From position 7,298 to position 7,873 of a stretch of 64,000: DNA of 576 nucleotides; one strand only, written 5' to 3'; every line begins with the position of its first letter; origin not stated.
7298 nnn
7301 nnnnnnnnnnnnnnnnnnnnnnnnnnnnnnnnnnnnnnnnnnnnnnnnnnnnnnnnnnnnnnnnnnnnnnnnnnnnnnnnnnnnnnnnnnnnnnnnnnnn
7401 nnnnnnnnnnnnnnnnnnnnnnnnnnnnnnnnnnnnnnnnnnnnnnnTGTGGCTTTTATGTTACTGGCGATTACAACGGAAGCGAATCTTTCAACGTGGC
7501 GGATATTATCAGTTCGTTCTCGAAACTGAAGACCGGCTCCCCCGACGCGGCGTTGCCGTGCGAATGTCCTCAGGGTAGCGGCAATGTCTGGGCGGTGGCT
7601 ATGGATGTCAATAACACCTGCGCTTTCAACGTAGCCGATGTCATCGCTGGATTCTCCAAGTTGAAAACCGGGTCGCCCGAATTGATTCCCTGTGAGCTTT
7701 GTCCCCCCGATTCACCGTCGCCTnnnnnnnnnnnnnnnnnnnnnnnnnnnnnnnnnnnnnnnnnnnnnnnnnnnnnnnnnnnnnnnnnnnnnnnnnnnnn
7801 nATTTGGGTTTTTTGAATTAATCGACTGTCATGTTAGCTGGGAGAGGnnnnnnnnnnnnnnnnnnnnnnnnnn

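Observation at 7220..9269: Undescribed Cys-containing dockerin-like C-terminal module on clustered secreted proteins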

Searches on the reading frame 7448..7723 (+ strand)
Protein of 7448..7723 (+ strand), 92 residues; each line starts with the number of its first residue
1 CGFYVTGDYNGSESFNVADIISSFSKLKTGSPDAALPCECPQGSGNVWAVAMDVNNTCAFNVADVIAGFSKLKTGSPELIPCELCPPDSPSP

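Call 5: search_protein_families(library=pfam, proteins=[window:7448-7723:+], max_evalue=10)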
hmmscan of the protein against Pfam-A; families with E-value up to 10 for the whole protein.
seq(92 aa): 0 families

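Call 7: find_homologous_proteins(query=window:7448-7723:+, max_evalue=0.001)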
Query seq(92 aa) (92 aa): 14 proteins with E <= 0.001 among 15 candidates.
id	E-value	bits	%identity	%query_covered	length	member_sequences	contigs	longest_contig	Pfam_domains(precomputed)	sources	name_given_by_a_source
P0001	5.0e-39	150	77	91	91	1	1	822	-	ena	-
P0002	1.8e-37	145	72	95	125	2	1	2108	-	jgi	jgi:hypothetical protein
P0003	2.5e-36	142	72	95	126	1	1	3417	-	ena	-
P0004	2.3e-34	135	73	90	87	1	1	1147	-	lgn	-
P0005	8.8e-33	130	82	80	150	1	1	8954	-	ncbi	ncbi:MAG: hypothetical protein V3W18_05255, partial [candidate division Zixibacteria bacterium]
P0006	1.2e-32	130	68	91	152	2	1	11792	-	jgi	jgi:hypothetical protein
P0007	7.8e-32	127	63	95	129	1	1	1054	-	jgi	jgi:hypothetical protein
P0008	1.6e-28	117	70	79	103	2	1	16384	-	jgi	jgi:hypothetical protein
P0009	2.4e-28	116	67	95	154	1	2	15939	-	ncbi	ncbi:MAG: hypothetical protein V3W18_09460 [candidate division Zixibacteria bacterium]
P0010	2.6e-28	116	64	90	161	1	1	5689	-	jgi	jgi:hypothetical protein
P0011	3.9e-27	112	61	95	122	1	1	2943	-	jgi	jgi:hypothetical protein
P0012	1.6e-22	97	56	100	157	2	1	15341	-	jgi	jgi:hypothetical protein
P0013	2.6e-22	97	56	100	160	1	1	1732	-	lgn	-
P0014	3.9e-11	61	79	32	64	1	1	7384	-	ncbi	ncbi:MAG: hypothetical protein V3W18_12410, partial [candidate division Zixibacteria bacterium]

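Call 23: search_solved_structures(query=A2, max_evalue=10, show_alignments=3)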
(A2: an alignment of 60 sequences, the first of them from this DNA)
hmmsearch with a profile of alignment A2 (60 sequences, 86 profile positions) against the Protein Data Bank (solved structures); distinct sequences matched with E-value up to 10: 28.
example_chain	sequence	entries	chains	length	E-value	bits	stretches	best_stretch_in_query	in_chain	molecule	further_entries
6kg9_A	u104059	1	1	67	0.00014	25.4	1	4-72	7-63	And cellulose-binding endoglucanase family 9 CelL ortholog dockerin domain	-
6kge_D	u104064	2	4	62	0.0003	24.4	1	4-29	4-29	And cellulose-binding endoglucanase family 9 CelL ortholog dockerin domain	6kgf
6kgc_B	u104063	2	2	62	0.00031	24.3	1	4-29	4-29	And cellulose-binding endoglucanase family 9 CelL ortholog dockerin domain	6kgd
4dh2_B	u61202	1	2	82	0.00059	23.4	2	4-27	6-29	Dockerin type 1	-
5nrm_B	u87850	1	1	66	0.002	21.7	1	5-72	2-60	DocCel5: Type I dockerin repeat domain from A. cellulolyticus family 5 endoglucanase WP_01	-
5nrk_B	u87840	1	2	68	0.0024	21.5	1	5-70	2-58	DocCel5: Type I dockerin repeat domain from A. cellulolyticus family 5 endoglucanase WP_01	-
4fl4_A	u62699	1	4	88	0.0079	19.8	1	5-73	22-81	Glycoside hydrolase family 9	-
2ccl_B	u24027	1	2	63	0.01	19.4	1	5-71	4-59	ENDO-1,4-BETA-XYLANASE Y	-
2y3n_B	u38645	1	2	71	0.011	19.4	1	5-33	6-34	CELLULOSOMAL FAMILY-48 PROCESSIVE GLYCOSIDE HYDROLASE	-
1ohz_B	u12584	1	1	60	0.028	18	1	5-68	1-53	ENDO-1,4-BETA-XYLANASE Y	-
2b59_B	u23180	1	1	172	0.054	17.1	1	5-73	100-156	Cellulosomal scaffolding protein A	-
3ul4_B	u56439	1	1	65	0.1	16.2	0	5-28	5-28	Cellulosome enzyme, dockerin type I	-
3kcp_A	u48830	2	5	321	0.16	15.6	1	5-73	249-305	Cellulosomal-scaffolding protein A | Cellulosome anchoring protein cohesin region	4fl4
5lxv_B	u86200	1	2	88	0.3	14.8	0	4-29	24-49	Carbohydrate-binding protein WP_009985128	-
2mte_A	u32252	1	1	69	0.31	14.7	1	5-27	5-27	Cellulose 1,4-beta-cellobiosidase (reducing end) CelS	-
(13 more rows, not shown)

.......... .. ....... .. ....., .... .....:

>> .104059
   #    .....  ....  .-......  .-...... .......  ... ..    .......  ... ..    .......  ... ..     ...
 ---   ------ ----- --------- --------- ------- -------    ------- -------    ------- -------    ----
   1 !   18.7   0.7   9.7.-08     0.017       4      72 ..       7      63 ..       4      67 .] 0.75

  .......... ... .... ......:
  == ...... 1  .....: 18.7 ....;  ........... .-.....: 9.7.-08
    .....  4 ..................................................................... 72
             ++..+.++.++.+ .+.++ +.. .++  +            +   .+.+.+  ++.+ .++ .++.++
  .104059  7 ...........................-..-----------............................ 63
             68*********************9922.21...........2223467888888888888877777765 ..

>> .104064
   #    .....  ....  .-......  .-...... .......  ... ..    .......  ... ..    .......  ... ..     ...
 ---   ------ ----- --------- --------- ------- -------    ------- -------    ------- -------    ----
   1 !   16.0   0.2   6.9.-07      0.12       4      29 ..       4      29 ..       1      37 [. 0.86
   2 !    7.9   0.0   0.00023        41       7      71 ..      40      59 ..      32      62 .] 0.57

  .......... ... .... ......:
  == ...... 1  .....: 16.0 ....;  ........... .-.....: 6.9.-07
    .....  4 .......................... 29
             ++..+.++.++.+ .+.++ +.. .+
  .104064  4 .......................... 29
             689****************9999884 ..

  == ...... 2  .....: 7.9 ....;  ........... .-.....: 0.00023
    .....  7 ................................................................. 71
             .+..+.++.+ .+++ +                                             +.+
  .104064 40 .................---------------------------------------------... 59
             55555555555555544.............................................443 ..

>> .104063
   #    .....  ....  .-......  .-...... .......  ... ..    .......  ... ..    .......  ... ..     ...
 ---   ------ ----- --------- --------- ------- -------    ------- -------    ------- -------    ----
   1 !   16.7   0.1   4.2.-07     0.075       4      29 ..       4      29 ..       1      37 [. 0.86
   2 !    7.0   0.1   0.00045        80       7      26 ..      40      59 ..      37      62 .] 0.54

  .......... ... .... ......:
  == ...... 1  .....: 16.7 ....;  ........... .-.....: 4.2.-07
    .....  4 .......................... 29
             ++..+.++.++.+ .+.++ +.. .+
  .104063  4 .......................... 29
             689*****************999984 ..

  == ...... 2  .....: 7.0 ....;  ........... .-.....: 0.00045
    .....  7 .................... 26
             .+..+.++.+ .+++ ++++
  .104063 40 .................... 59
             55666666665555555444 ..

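Call 27: find_related_loci(query=A2, collection=genome_contigs, flank=6000)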
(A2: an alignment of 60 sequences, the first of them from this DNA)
Query A2 (87 aa) in genome_contigs; peptide patterns used: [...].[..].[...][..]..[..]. (x = any residue, [..] = any of these).
241 stretches matched a pattern; 219 encode a relative of the query (tblastn E <= 1e-3); the best 80 are kept; 75 distinct loci.
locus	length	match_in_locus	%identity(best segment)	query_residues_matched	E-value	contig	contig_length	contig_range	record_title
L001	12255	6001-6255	78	1-85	5e-43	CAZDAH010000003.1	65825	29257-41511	MAG TPA_asm: uncultured Ignavibacteria bacterium isolate binchicken_co395_172 genome assembly, contig: NODE_24_length_65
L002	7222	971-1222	70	4-87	1e-39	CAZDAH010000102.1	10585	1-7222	MAG TPA_asm: uncultured Ignavibacteria bacterium isolate binchicken_co395_172 genome assembly, contig: NODE_2082_length_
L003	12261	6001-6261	69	1-87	3e-38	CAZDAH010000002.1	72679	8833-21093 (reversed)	MAG TPA_asm: uncultured Ignavibacteria bacterium isolate binchicken_co395_172 genome assembly, contig: NODE_19_length_72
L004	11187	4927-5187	63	1-87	5e-36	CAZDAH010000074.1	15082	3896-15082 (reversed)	MAG TPA_asm: uncultured Ignavibacteria bacterium isolate binchicken_co395_172 genome assembly, contig: NODE_927_length_1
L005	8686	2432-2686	66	1-85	5e-36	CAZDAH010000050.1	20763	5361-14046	MAG TPA_asm: uncultured Ignavibacteria bacterium isolate binchicken_co395_172 genome assembly, contig: NODE_476_length_2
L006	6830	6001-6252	54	1-87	4e-27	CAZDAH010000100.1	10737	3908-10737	MAG TPA_asm: uncultured Ignavibacteria bacterium isolate binchicken_co395_172 genome assembly, contig: NODE_2029_length_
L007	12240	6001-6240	49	4-87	8e-18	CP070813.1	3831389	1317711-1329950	MAG: Candidatus Zixiibacteriota bacterium isolate bin119 chromosome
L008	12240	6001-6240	48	4-87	1e-17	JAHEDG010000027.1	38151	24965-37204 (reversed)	MAG: Candidatus Zixiibacteriota bacterium isolate Ww191 NODE_1672_length_38151_cov_4.201104, whole genome shotgun sequen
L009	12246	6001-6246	49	1-87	3e-17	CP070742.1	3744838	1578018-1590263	MAG: Candidatus Zixiibacteriota bacterium isolate bin38 chromosome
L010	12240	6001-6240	49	4-87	3e-17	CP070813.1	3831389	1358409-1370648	MAG: Candidatus Zixiibacteriota bacterium isolate bin119 chromosome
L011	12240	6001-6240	45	4-87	3e-17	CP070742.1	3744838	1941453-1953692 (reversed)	MAG: Candidatus Zixiibacteriota bacterium isolate bin38 chromosome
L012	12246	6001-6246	46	4-87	8e-17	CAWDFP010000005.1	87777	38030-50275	MAG: uncultured candidate division Zixibacteria bacterium isolate MFD05942.bin.2.45 genome assembly, contig: contig_1360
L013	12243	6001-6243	43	4-87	8e-17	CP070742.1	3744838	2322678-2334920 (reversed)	MAG: Candidatus Zixiibacteriota bacterium isolate bin38 chromosome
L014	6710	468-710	48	3-87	2e-16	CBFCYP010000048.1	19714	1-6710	MAG TPA_asm: uncultured bacterium isolate SRR26215681_binner13_Refined_78 genome assembly, contig: ERZ25073475.1543, who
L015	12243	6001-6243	45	4-87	4e-16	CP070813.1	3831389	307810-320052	MAG: Candidatus Zixiibacteriota bacterium isolate bin119 chromosome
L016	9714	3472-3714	43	4-87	6e-16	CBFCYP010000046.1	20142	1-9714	MAG TPA_asm: uncultured bacterium isolate SRR26215681_binner13_Refined_78 genome assembly, contig: ERZ25073475.1465, who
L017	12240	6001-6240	45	4-87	7e-16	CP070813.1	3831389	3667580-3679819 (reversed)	MAG: Candidatus Zixiibacteriota bacterium isolate bin119 chromosome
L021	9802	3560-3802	44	3-87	3e-15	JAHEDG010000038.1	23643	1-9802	MAG: Candidatus Zixiibacteriota bacterium isolate Ww191 NODE_3805_length_23643_cov_4.198325, whole genome shotgun sequen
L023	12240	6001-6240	46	4-87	2e-15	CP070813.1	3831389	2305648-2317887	MAG: Candidatus Zixiibacteriota bacterium isolate bin119 chromosome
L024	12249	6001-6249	43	1-87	2e-15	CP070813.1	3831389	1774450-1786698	MAG: Candidatus Zixiibacteriota bacterium isolate bin119 chromosome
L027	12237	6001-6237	43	1-87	4e-15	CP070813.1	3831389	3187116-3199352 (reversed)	MAG: Candidatus Zixiibacteriota bacterium isolate bin119 chromosome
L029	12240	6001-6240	44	4-87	9e-15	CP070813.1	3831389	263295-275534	MAG: Candidatus Zixiibacteriota bacterium isolate bin119 chromosome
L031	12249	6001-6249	43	1-87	2e-14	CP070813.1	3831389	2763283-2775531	MAG: Candidatus Zixiibacteriota bacterium isolate bin119 chromosome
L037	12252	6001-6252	41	1-87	3e-14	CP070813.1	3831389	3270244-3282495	MAG: Candidatus Zixiibacteriota bacterium isolate bin119 chromosome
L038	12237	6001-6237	43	4-86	3e-14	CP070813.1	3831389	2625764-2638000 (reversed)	MAG: Candidatus Zixiibacteriota bacterium isolate bin119 chromosome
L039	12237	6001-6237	44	4-87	4e-14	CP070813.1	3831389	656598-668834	MAG: Candidatus Zixiibacteriota bacterium isolate bin119 chromosome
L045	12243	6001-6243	44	4-87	5e-14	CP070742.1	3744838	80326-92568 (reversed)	MAG: Candidatus Zixiibacteriota bacterium isolate bin38 chromosome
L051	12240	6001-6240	42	4-87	2e-13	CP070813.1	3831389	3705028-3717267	MAG: Candidatus Zixiibacteriota bacterium isolate bin119 chromosome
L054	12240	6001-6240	42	4-87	2e-13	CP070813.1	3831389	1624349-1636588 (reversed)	MAG: Candidatus Zixiibacteriota bacterium isolate bin119 chromosome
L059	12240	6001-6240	44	4-87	3e-13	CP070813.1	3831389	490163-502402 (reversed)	MAG: Candidatus Zixiibacteriota bacterium isolate bin119 chromosome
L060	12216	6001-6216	43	1-75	3e-13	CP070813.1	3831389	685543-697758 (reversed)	MAG: Candidatus Zixiibacteriota bacterium isolate bin119 chromosome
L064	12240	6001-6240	39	4-87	5e-13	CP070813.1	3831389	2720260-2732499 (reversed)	MAG: Candidatus Zixiibacteriota bacterium isolate bin119 chromosome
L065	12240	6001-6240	40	4-87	7e-13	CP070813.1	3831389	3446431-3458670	MAG: Candidatus Zixiibacteriota bacterium isolate bin119 chromosome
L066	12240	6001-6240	43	4-87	8e-13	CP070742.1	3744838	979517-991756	MAG: Candidatus Zixiibacteriota bacterium isolate bin38 chromosome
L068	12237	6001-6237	40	4-87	1e-12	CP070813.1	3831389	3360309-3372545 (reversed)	MAG: Candidatus Zixiibacteriota bacterium isolate bin119 chromosome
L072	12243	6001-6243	42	4-87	1e-12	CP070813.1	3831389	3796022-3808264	MAG: Candidatus Zixiibacteriota bacterium isolate bin119 chromosome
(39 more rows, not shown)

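Call 30: predict_structure(alignment_id=A2)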
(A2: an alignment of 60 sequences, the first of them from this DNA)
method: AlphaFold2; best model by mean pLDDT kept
length: 87 residues; sequences in the alignment: 60
mean_pLDDT: 96.9   pTM: 0.85
mean pLDDT of the five models: 96.9, 96.6, 96.4, 95.9, 95.3
residues with pLDDT >= 90: 85; 70-90: 2; 50-70: 0; < 50: 0
segments of 3 or more residues with pLDDT < 50: none
pLDDT, mean of each block of 10 residues (from residue 1): 95 98 98 97 94 97 99 98 96
secondary structure, 60 per line:
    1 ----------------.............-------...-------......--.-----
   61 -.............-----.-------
elements in order: H17-29 E37-39 E47-49 H62-74

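Call 32: fold_search(model_id=the predicted structure, library=pdb)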
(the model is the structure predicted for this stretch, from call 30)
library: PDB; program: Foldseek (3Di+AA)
matches with E <= 10: 34; with E <= 0.001: 0
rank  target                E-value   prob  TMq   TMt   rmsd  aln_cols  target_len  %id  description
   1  4dh2_D                5.4e-02  1.00  0.64  0.78   3.3        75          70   20  Crystal structure of Coh-OlpC(Cthe_0452)-Doc435(Cthe_0435) complex: A novel type I Cohesin-Dockerin complex from Clost (released 2012-11-28)
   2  5nrk_D                5.8e-02  1.00  0.64  0.80   2.9        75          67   17  Crystal structure of the sixth cohesin from Acetivibrio cellulolyticus' scaffoldin B in complex with Cel5 dockerin S15 (released 2018-01-31)
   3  5nrk_B                6.3e-02  1.00  0.62  0.78   3.0        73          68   19  Crystal structure of the sixth cohesin from Acetivibrio cellulolyticus' scaffoldin B in complex with Cel5 dockerin S15 (released 2018-01-31)
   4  4dh2_B                7.2e-02  1.00  0.65  0.77   2.4        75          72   20  Crystal structure of Coh-OlpC(Cthe_0452)-Doc435(Cthe_0435) complex: A novel type I Cohesin-Dockerin complex from Clost (released 2012-11-28)
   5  5nrm_B                7.7e-02  0.99  0.62  0.80   2.9        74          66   18  Crystal structure of the sixth cohesin from Acetivibrio cellulolyticus' scaffoldin B in complex with Cel5 dockerin S51 (released 2018-01-31)
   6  4uyp_B                7.7e-02  0.99  0.64  0.75   4.8        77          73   14  High resolution structure of the third cohesin ScaC in complex with the ScaB dockerin with a mutation in the N-termina (released 2015-04-15)
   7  6kgf_B                7.7e-02  0.99  0.58  0.79   2.5        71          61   21  Crystal structure of CaDoc0917(R16D)-CaCohA2 complex at pH 8.2 (released 2020-07-08)
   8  2mte_MODEL_1_A        8.3e-02  0.99  0.64  0.79   2.5        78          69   13  Solution structure of Doc48S (released 2014-10-15)
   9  8x39_B                1.2e-01  0.99  0.64  0.43   2.4        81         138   12  Crystal structure of cellulosomal double-dockerin module of Clo1313_0689 from Clostridium thermocellum (released 2024-04-03)
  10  5m2s_B                1.3e-01  0.96  0.64  0.70   6.6        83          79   19  R. flavefaciens' third ScaB cohesin in complex with a group 1 dockerin (released 2017-07-05)
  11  4uyq_B                1.7e-01  0.97  0.64  0.74   4.8        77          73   14  High resolution structure of the third cohesin ScaC in complex with the ScaB dockerin with a mutation in the C-termina (released 2015-04-15)
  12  6kge_B                1.8e-01  0.96  0.57  0.78   4.0        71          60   21  Crystal structure of CaDoc0917(R16D)-CaCohA2 complex at pH 5.5 (released 2020-07-08)
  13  6kge_D                1.8e-01  0.93  0.55  0.75   5.0        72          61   21  Crystal structure of CaDoc0917(R16D)-CaCohA2 complex at pH 5.5 (released 2020-07-08)
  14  2vn6_B                2.5e-01  0.96  0.58  0.77   5.0        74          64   16  The Clostridium cellulolyticum dockerin displays a dual binding mode for its cohesin partner (released 2008-05-13)
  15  6kgf_D                3.3e-01  0.91  0.55  0.74   4.2        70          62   20  Crystal structure of CaDoc0917(R16D)-CaCohA2 complex at pH 8.2 (released 2020-07-08)
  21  6kg9_MODEL_1_A        5.0e-01  0.82  0.56  0.70   4.3        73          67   19  Solution structure of CaDoc0917 from Clostridium acetobutylicum (released 2020-07-08)
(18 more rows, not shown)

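Call 34: find_homologous_proteins(query=A2, max_evalue=0.001)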
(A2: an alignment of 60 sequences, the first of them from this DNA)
Query A2 (60 sequences) (87 aa, profile of the alignment): 252 proteins with E <= 0.001 among 1270 candidates; the best 120 are listed.
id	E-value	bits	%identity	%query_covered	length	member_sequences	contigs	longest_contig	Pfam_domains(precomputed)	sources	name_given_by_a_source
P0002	1.3e-32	130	72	100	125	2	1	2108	-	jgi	jgi:hypothetical protein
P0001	1.7e-31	126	77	97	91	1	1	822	-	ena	-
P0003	2.1e-31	126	72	100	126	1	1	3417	-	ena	-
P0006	2.4e-31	126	68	97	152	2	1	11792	-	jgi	jgi:hypothetical protein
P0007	1.4e-30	123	63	100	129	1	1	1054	-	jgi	jgi:hypothetical protein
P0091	2.9e-30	122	48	97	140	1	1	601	-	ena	-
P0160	4.5e-30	122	49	97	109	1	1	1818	-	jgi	jgi:hypothetical protein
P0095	1.1e-29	120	48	97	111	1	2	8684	-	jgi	jgi:hypothetical protein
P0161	2.4e-29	119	44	97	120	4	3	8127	-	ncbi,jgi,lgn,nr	ncbi:MAG TPA: hypothetical protein DEO84_11720 [candidate division Zixibacteria bacterium]|jgi:hypot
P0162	3.3e-29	119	45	97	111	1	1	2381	-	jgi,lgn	jgi:hypothetical protein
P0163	3.9e-29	119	44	97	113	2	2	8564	PF00404.25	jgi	jgi:hypothetical protein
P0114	5.4e-29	118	44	97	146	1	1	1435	-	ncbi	-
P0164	6.3e-29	118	42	97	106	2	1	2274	-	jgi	jgi:hypothetical protein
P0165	6.3e-29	118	38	97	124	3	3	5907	PF00404.25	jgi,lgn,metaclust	metaclust:\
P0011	9.2e-29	117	61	100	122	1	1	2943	-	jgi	jgi:hypothetical protein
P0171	2.9e-28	116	45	97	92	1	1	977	PF00404.25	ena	-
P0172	3.5e-28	116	43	83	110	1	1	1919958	PF00404.25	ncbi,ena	-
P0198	9.8e-26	108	47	97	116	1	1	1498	PF00404.25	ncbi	-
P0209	2.5e-25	106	44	97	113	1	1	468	PF00404.25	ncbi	-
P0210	3.2e-25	106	40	95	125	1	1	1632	PF00404.25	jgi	jgi:hypothetical protein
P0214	2.0e-24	104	37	97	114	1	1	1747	PF00404.25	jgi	jgi:hypothetical protein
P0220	3.9e-24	103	35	97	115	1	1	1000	PF00404.25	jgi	jgi:hypothetical protein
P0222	9.5e-24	101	42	97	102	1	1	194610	PF00404.25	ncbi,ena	-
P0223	1.1e-23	101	40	97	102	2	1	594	PF00404.25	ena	-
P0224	1.4e-23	101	36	98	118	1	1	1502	PF00404.25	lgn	-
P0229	4.0e-23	99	40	98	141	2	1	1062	PF00404.25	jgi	jgi:hypothetical protein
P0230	4.0e-23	99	43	97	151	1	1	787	PF00404.25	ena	-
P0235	1.4e-22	98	32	97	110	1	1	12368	PF00404.25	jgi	jgi:hypothetical protein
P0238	4.7e-22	96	35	95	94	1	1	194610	PF00404.25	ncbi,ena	-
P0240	5.8e-22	96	37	95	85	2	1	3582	PF00404.25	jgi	jgi:hypothetical protein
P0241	6.0e-22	96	37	97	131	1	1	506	PF00404.25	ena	-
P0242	6.3e-22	96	37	97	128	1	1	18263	PF00404.25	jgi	jgi:hypothetical protein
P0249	3.4e-21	93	39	99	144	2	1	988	PF00404.25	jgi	jgi:hypothetical protein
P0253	1.1e-20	92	37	97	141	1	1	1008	PF00404.25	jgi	jgi:hypothetical protein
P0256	1.9e-20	91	40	97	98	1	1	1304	PF00404.25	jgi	jgi:hypothetical protein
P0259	3.1e-20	90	38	97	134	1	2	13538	PF00404.25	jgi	jgi:hypothetical protein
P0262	1.1e-19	88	36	97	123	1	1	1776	PF00404.25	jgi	jgi:hypothetical protein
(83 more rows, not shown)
